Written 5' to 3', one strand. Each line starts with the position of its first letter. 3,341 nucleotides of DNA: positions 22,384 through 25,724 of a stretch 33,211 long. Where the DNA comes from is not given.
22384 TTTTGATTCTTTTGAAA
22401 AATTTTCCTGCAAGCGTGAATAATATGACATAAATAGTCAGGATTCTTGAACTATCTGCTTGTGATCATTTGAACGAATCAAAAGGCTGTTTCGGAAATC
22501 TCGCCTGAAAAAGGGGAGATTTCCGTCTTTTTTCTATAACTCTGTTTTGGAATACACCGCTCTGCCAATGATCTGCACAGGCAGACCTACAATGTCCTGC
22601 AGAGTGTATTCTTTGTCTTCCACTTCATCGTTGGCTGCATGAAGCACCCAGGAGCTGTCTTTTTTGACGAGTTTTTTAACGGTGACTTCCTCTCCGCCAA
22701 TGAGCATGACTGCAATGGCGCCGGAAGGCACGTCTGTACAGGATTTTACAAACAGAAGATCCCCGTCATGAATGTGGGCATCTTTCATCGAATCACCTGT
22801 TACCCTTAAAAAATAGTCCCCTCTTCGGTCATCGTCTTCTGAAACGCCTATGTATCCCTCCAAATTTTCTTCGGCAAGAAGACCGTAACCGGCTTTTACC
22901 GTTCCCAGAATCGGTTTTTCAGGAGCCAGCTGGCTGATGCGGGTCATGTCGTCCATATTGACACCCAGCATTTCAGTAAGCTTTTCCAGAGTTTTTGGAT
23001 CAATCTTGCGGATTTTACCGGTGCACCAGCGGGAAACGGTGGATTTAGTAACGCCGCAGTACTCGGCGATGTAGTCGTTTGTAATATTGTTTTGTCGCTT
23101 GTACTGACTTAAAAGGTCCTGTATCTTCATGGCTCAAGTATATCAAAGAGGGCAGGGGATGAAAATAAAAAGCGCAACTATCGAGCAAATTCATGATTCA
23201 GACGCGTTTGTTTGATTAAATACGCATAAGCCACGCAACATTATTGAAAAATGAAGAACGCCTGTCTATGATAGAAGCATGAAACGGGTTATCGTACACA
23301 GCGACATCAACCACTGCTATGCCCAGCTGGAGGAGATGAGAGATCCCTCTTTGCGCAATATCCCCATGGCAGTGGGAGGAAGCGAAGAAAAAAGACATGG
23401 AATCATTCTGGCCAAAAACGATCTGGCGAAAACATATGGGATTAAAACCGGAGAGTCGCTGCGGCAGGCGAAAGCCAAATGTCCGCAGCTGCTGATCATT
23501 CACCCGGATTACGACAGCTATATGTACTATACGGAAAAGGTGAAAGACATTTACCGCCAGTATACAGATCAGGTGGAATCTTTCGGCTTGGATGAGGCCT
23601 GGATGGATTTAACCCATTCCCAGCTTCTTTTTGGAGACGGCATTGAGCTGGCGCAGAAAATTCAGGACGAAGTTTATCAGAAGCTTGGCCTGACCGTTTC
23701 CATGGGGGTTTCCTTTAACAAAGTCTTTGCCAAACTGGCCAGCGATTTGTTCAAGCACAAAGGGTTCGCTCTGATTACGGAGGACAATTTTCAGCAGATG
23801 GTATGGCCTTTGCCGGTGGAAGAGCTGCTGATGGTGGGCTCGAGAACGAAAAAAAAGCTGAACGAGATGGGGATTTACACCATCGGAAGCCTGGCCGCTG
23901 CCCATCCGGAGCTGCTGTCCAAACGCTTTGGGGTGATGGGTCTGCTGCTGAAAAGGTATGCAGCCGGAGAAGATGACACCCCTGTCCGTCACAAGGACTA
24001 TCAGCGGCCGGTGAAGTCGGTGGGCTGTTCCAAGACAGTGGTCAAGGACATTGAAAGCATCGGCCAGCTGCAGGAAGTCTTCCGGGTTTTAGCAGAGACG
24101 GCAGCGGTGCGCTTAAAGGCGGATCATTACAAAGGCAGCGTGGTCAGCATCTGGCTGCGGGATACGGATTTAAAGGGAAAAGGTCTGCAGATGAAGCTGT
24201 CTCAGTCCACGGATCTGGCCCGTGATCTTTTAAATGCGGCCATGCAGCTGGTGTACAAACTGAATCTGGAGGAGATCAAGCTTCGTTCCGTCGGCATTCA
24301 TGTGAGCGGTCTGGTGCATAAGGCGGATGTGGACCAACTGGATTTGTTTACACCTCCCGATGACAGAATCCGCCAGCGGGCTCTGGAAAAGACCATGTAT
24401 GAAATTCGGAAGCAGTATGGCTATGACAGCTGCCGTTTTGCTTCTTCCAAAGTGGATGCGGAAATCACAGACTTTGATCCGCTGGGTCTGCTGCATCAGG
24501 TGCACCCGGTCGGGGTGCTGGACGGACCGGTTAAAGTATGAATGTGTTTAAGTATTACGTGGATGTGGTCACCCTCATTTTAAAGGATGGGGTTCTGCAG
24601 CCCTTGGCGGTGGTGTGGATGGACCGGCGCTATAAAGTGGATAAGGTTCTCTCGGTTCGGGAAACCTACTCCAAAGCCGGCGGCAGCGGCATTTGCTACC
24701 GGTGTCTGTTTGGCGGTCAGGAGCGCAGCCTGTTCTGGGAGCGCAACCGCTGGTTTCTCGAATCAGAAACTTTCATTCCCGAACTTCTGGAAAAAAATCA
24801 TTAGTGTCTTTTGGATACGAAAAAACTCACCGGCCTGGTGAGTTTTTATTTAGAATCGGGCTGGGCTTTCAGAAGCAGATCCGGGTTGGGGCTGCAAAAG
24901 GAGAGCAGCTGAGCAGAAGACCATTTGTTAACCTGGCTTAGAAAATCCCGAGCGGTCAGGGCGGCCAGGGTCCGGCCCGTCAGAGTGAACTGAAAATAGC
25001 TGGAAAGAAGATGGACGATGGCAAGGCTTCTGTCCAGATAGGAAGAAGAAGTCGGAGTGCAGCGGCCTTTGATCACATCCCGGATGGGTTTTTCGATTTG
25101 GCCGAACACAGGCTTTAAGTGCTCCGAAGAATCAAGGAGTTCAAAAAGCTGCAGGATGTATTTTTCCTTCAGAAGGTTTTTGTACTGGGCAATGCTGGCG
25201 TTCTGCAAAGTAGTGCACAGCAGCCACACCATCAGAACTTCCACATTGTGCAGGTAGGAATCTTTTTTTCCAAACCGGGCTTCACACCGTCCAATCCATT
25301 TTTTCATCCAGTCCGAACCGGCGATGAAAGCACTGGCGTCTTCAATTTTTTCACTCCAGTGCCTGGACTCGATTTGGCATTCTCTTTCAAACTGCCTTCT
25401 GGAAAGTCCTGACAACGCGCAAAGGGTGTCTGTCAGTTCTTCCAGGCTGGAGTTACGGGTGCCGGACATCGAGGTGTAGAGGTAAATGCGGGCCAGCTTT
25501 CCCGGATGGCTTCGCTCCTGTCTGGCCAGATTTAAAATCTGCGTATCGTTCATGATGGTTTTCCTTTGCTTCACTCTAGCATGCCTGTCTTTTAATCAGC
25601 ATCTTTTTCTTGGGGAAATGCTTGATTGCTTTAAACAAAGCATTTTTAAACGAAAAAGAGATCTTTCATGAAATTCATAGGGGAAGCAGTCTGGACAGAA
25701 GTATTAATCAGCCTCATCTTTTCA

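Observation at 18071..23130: Inverted pair of LexA/HdiR-like repressors brackets adh-nrdD; one copy has lost both the scissile Ala-Gly and the catalytic Lys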

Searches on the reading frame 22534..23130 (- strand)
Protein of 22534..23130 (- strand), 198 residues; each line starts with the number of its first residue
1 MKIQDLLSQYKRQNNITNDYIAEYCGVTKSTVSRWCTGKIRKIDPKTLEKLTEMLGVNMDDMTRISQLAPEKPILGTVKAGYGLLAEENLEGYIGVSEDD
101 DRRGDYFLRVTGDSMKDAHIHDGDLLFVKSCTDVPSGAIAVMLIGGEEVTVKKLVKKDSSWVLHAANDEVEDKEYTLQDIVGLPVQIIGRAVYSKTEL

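Call 5: search_protein_families(library=pfam, proteins=[window:22537-23130:-], max_evalue=0.01)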
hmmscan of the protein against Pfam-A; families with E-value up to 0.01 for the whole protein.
window:22537-23130:- (198 aa): 10 families
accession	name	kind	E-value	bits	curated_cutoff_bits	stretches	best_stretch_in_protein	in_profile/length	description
PF00717.28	Peptidase_S24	-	2.6e-24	85.6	23.3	1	73-192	1-116/116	Peptidase S24-like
PF01381.28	HTH_3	-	4e-11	43.2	23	1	9-61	3-54/55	Helix-turn-helix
PF13443.12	HTH_26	-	1.2e-06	29.1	22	1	12-62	7-57/63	Cro/C1-type HTH DNA-binding domain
PF13560.12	HTH_31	-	1.2e-05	26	27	1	6-58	5-57/64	Helix-turn-helix domain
PF12116.14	SpoIIID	-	0.00052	20.5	27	1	8-58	12-62/82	Stage III sporulation protein D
PF12844.13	HTH_19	-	0.0011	19.3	30.2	1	7-59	4-55/64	Helix-turn-helix domain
PF00356.27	LacI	-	0.0023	18.1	27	1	21-50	5-33/46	Bacterial regulatory proteins, lacI family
PF12728.13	HTH_17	-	0.0033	18.1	27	0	17-42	3-29/51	Helix-turn-helix domain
PF05269.17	Phage_CII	-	0.0097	16.6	21.3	0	16-66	24-71/91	Bacteriophage CII protein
PF13730.12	HTH_36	-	0.0098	16.1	25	0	11-35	18-45/55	Helix-turn-helix domain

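Call 8: search_solved_structures(query=window:22537-23130:-, max_evalue=0.01, show_alignments=3)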
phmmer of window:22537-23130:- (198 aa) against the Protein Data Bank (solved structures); distinct sequences matched with E-value up to 0.01: 21.
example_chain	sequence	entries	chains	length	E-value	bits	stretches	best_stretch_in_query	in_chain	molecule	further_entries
7b5g_A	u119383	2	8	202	7.9e-14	54.8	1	72-171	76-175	LexA repressor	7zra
7ocj_A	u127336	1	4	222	1e-13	54.5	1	72-170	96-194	LexA repressor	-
8s7g_A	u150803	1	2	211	1.1e-13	54.4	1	72-179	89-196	LexA repressor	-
1jhc_A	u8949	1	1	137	1.2e-13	54.3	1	72-171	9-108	LEXA REPRESSOR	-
8b0v_A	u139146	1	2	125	1.2e-13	54.3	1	73-187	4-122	LexA repressor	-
1jhh_A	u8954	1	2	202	2.1e-13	53.5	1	72-171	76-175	LEXA REPRESSOR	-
3jso_A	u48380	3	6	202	5.4e-13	52.1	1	72-170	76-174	LexA repressor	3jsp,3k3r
8trg_I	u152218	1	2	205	5.6e-13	52.1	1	72-170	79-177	LexA repressor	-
1jhf_A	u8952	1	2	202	7.6e-13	51.6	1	72-171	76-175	LEXA REPRESSOR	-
8gms_A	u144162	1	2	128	4.2e-12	49.2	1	73-171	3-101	LexA repressor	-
1jhe_A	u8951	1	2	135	9.9e-11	44.7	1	72-171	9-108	LEXA REPRESSOR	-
3k2z_A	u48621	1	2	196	6.1e-10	42.2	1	64-178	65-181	LexA repressor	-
1umu_A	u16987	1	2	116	5.9e-07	32.4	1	104-188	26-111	UMUD'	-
1ay9_A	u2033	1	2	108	7.6e-07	32.1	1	104-162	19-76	UMUD PROTEIN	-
1i4v_A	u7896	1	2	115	8.8e-07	31.9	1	104-162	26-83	UMUD' PROTEIN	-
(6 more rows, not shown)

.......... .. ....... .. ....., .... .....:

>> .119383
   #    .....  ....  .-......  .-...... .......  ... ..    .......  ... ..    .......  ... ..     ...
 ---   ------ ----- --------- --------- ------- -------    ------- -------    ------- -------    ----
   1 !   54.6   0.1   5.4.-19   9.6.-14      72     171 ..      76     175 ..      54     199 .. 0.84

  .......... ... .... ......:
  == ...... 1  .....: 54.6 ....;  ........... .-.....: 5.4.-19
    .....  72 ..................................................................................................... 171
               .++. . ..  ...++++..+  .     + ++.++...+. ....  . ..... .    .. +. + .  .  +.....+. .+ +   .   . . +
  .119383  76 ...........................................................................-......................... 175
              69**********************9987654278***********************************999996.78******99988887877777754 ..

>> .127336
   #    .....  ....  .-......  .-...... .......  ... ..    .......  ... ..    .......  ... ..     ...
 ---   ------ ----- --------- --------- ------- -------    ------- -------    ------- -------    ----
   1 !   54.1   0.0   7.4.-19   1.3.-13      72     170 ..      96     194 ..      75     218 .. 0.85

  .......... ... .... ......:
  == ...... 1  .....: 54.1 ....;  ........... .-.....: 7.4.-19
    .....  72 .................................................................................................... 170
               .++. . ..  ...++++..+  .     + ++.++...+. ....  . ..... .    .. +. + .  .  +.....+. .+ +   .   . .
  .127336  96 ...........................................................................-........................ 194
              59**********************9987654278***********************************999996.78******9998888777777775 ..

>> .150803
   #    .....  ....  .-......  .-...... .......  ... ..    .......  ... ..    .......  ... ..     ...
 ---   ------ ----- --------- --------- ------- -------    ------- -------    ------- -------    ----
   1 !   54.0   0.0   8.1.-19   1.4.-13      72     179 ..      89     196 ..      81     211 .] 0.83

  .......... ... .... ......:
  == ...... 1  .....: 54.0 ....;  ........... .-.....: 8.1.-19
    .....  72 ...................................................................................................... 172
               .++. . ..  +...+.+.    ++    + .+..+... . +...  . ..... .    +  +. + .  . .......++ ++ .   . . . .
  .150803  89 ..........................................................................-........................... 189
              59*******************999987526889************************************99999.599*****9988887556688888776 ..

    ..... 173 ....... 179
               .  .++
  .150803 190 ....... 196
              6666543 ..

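Call 19: find_encoding_contigs(protein=window:22534-23130:-, flank=10000, max_places=6)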
Protein window:22534-23130:- (198 aa): 23 contigs read that carry it; 6 places shown.
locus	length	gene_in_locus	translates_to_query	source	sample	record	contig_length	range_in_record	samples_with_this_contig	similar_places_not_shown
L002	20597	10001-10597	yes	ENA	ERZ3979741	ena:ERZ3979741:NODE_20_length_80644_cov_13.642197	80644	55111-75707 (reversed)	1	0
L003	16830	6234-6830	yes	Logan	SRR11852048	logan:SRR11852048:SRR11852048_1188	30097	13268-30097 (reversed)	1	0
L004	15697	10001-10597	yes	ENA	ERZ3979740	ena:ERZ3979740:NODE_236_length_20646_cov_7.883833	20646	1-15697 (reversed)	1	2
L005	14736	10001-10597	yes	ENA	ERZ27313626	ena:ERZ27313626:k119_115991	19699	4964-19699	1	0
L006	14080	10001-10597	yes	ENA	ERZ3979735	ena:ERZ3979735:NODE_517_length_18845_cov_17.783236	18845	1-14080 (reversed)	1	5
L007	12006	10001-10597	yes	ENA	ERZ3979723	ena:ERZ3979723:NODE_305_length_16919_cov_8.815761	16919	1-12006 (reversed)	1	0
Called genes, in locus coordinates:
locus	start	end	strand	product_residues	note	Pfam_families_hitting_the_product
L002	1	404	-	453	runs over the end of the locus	PF01554:MatE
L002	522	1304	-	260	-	-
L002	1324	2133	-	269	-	PF02016:Peptidase_S66, PF17676:Peptidase_S66C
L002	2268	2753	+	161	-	PF00160:Pro_isomerase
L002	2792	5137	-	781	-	PF00122:E1-E2_ATPase, PF00702:Hydrolase, PF08282:Hydrolase_3 (weak)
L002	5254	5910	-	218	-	PF01128:IspD, PF12804:NTP_transf_3 (weak)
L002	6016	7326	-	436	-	PF00860:Xan_ur_permease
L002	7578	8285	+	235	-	-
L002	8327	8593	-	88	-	-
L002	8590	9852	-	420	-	PF00817:IMS, PF11799:IMS_C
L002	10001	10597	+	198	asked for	PF01381:HTH_3, PF13443:HTH_26 (weak), PF13560:HTH_31 (weak), PF00717:Peptidase_S24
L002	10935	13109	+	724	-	PF03477:ATP-cone, PF13597:NRDD, PF01228:Gly_radical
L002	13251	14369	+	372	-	PF00465:Fe-ADH, PF13685:Fe-ADH_2 (weak)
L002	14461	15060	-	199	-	PF00717:Peptidase_S24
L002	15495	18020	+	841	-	PF03477:ATP-cone, PF00317:Ribonuc_red_lgN, PF02867:Ribonuc_red_lgC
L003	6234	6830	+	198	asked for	PF01381:HTH_3, PF13443:HTH_26 (weak), PF13560:HTH_31 (weak), PF00717:Peptidase_S24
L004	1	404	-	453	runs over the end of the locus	PF01554:MatE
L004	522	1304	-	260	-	-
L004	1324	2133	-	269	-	PF02016:Peptidase_S66, PF17676:Peptidase_S66C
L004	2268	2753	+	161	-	PF00160:Pro_isomerase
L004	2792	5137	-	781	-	PF00122:E1-E2_ATPase, PF00702:Hydrolase, PF08282:Hydrolase_3 (weak)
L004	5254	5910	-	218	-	PF01128:IspD, PF12804:NTP_transf_3 (weak)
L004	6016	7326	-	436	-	PF00860:Xan_ur_permease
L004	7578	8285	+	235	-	-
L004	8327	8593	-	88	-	-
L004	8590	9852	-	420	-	PF00817:IMS, PF11799:IMS_C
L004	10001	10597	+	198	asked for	PF01381:HTH_3, PF13443:HTH_26 (weak), PF13560:HTH_31 (weak), PF00717:Peptidase_S24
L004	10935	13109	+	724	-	PF03477:ATP-cone, PF13597:NRDD, PF01228:Gly_radical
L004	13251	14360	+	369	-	PF00465:Fe-ADH, PF13685:Fe-ADH_2 (weak)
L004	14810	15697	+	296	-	?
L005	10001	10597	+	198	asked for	PF01381:HTH_3, PF13443:HTH_26 (weak), PF13560:HTH_31 (weak), PF00717:Peptidase_S24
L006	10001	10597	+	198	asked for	PF01381:HTH_3, PF13443:HTH_26 (weak), PF13560:HTH_31 (weak), PF00717:Peptidase_S24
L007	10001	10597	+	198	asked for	PF01381:HTH_3, PF13443:HTH_26 (weak), PF13560:HTH_31 (weak), PF00717:Peptidase_S24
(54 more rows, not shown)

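Call 24: search_protein_families(library=ncbifam, proteins=[window:22537-23130:-], max_evalue=0.01)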
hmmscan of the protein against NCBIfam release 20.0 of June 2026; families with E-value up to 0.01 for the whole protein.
window:22537-23130:- (198 aa): 7 families
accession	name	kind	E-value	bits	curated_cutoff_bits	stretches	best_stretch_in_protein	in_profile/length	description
TIGR00498.1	lexA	equivalog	8.8e-24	84.2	110.95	1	71-189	79-193/203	transcriptional repressor LexA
NF007621.2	PRK10276.1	subfamily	3.5e-13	49.6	110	1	101-175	25-98/115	translesion error-prone DNA polymerase V autoproteolytic subunit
NF041951.1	phage_RstR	subfamily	0.00016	21.9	80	1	1-63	1-62/108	RstR family transcriptional repressor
TIGR03879.1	near_KaiC_dom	domain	0.00028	21.3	65.1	0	10-44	30-64/91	probable regulatory domain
NF040522.1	VC1465_fam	subfamily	0.0021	18.1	70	1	11-41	5-35/111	VC1465 family Xer recombination activation factor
NF038310.1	lysogeny_AimR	equivalog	0.0046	16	70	1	11-55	5-48/365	AimR family lysis-lysogeny pheromone receptor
NF005988.0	PRK08099.1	equivalog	0.0096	15.1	201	0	5-63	5-63/411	multifunctional transcriptional regulator/nicotinamide-nucleotide adenylyltransferase/ribosylnicotinamide kinase NadR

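Call 47: search_protein_families(library=pfam, proteins=[L004:14810-15697:+], max_evalue=0.001)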
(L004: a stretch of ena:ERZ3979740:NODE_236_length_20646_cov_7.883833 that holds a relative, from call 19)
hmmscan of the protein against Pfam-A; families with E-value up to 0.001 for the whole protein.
L004:14810-15697:+ (296 aa): 0 families

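Call 64: search_protein_families(library=phrogs, proteins=[window:22537-23130:-], max_evalue=0.001)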
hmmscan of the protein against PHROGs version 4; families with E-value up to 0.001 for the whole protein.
window:22537-23130:- (198 aa): 14 families
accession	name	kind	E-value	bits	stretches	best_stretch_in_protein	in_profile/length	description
phrog_4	-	transcription regulation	1.7e-29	104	1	2-196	132-337/400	transcriptional repressor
phrog_811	-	DNA, RNA and nucleotide metabolism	3.8e-15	56.7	1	75-175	16-116/140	UmuD-like protein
phrog_8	-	transcription regulation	9.4e-10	39.4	1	1-60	75-133/346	transcriptional regulator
phrog_6201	-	transcription regulation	4e-09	37.4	1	107-194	30-114/121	CI-like repressor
phrog_8558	-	unknown function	1.5e-07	32.6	1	106-174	21-93/114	-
phrog_3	-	transcription regulation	6.8e-07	30.4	1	1-63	87-146/430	transcriptional repressor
phrog_2967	-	transcription regulation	8.8e-07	29.7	1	4-64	12-71/225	transcriptional regulator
phrog_638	-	transcription regulation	1.2e-05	26.2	1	1-58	2-59/145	transcriptional regulator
phrog_4441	-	DNA, RNA and nucleotide metabolism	1.6e-05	26.1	1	5-71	7-71/98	HTH DNA binding protein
phrog_4779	-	transcription regulation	2e-05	26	1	5-59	5-60/98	transcriptional regulator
phrog_2328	-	transcription regulation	6.1e-05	23.8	1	12-63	25-75/128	transcriptional repressor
phrog_7241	-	transcription regulation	9e-05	23.5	1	12-62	71-120/122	transcriptional regulator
phrog_35195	-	unknown function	0.00027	21.6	1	1-61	1-61/159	-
phrog_8446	-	DNA, RNA and nucleotide metabolism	0.00045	20.9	1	4-55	17-68/211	HNH endonuclease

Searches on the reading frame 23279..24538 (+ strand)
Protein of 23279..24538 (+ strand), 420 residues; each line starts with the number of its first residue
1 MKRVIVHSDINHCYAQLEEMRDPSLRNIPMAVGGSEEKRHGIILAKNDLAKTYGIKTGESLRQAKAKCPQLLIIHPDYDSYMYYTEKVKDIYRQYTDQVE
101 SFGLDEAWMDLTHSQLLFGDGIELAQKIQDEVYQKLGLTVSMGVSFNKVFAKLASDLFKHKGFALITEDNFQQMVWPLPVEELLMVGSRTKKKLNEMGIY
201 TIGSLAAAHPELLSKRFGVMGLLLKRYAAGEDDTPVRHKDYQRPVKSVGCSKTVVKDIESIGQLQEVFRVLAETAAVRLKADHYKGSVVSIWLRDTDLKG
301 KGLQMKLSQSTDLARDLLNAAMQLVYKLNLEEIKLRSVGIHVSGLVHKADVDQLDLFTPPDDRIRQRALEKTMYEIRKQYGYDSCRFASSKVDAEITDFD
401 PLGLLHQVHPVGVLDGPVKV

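Call 5: search_protein_families(library=pfam, proteins=[window:23279-24538:+], max_evalue=0.01)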
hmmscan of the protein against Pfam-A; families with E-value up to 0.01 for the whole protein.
window:23279-24538:+ (420 aa): 4 families
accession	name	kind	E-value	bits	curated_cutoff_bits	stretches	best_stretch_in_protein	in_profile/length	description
PF00817.25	IMS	-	6.1e-43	146.7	23.2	1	9-156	2-148/148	impB/mucB/samB family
PF11799.13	IMS_C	-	1.7e-20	73.9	20.7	1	246-356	2-109/109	impB/mucB/samB family C-terminal domain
PF21999.2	IMS_HHH_1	-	5.2e-05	24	27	1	186-224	6-45/53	DNA polymerase-iota, thumb domain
PF11798.14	IMS_HHH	-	0.0017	18.9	24.4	1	169-199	2-32/32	IMS family HHH motif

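Call 24: search_protein_families(library=ncbifam, proteins=[window:23279-24538:+], max_evalue=0.01)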
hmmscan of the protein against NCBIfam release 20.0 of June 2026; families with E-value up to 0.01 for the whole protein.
window:23279-24538:+ (420 aa): 11 families
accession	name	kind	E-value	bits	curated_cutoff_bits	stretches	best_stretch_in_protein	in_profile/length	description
NF002848.0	PRK03103.1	subfamily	8.4e-103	344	381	1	1-394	2-395/410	DNA polymerase IV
NF002492.0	PRK01810.1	equivalog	2.8e-83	279.9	399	1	2-386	9-390/412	DNA polymerase IV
NF002677.0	PRK02406.1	equivalog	9.8e-76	255.1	256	1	2-349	5-347/357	DNA polymerase IV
NF002751.0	PRK02794.1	equivalog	6.9e-71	239.3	371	1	5-384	40-411/425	DNA polymerase IV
NF003015.0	PRK03858.1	subfamily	7.2e-63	213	367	1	4-387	8-382/399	DNA polymerase IV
NF010731.0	PRK14133.1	equivalog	4.5e-58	197.1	362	1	1-357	1-347/352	DNA polymerase IV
NF002882.0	PRK03348.1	equivalog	5.6e-58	196.8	389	1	2-375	4-371/461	DNA polymerase IV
NF002883.0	PRK03352.1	equivalog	2.3e-51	175.1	330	1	1-341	3-338/347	DNA polymerase IV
NF002292.0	PRK01216.1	equivalog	7.5e-39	133.7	339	1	4-353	2-347/351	DNA polymerase IV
NF002955.0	PRK03609.1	subfamily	6.5e-35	120.9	431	1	7-392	4-396/422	translesion error-prone DNA polymerase V subunit UmuC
TIGR02928.1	TIGR02928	subfamily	0.0068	15.3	181.3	0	137-203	103-171/366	orc1/cdc6 family replication initiation protein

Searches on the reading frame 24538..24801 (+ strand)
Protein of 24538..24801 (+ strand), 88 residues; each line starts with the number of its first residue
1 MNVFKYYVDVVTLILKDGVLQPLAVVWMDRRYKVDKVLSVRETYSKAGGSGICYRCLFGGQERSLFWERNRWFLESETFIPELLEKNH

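Call 5: search_protein_families(library=pfam, proteins=[window:24538-24801:+], max_evalue=0.01)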
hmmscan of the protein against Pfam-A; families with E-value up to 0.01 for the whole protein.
window:24538-24801:+ (88 aa): 0 families

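Call 24: search_protein_families(library=ncbifam, proteins=[window:24538-24801:+], max_evalue=0.01)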
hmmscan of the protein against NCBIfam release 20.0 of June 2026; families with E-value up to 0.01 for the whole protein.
window:24538-24801:+ (88 aa): 0 families

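Call 54: search_protein_families(library=pfam, proteins=[window:24538-24801:+], max_evalue=5)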
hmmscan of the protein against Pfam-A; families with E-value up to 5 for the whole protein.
window:24538-24801:+ (88 aa): 0 families

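Call 64: search_protein_families(library=phrogs, proteins=[window:24538-24801:+], max_evalue=0.001)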
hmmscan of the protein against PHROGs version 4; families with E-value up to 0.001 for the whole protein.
window:24538-24801:+ (88 aa): 0 families

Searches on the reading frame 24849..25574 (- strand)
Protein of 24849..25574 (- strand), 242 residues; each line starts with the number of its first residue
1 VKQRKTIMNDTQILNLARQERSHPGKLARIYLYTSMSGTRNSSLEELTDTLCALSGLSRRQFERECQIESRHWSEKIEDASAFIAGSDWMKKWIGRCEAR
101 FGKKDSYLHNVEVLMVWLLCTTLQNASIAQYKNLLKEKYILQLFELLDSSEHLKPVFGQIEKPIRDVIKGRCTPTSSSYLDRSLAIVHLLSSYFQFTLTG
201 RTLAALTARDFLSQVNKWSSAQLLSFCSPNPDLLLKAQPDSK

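Call 5: search_protein_families(library=pfam, proteins=[window:24849-25574:-], max_evalue=0.01)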
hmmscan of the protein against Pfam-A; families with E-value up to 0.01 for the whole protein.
window:24849-25574:- (242 aa): 0 families

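Call 24: search_protein_families(library=ncbifam, proteins=[window:24849-25574:-], max_evalue=0.01)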
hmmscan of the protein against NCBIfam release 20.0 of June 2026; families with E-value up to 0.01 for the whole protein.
window:24849-25574:- (242 aa): 0 families

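Call 54: search_protein_families(library=pfam, proteins=[window:24849-25574:-], max_evalue=5)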
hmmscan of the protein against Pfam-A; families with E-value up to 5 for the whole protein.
window:24849-25574:- (242 aa): 1 family
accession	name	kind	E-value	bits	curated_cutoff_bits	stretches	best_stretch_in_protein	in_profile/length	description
PF23309.1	DUF7083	-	0.073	13.6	27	1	89-159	21-89/90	Domain of unknown function (DUF7083)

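Call 64: search_protein_families(library=phrogs, proteins=[window:24849-25574:-], max_evalue=0.001)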
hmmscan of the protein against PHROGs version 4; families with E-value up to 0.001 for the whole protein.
window:24849-25574:- (242 aa): 0 families
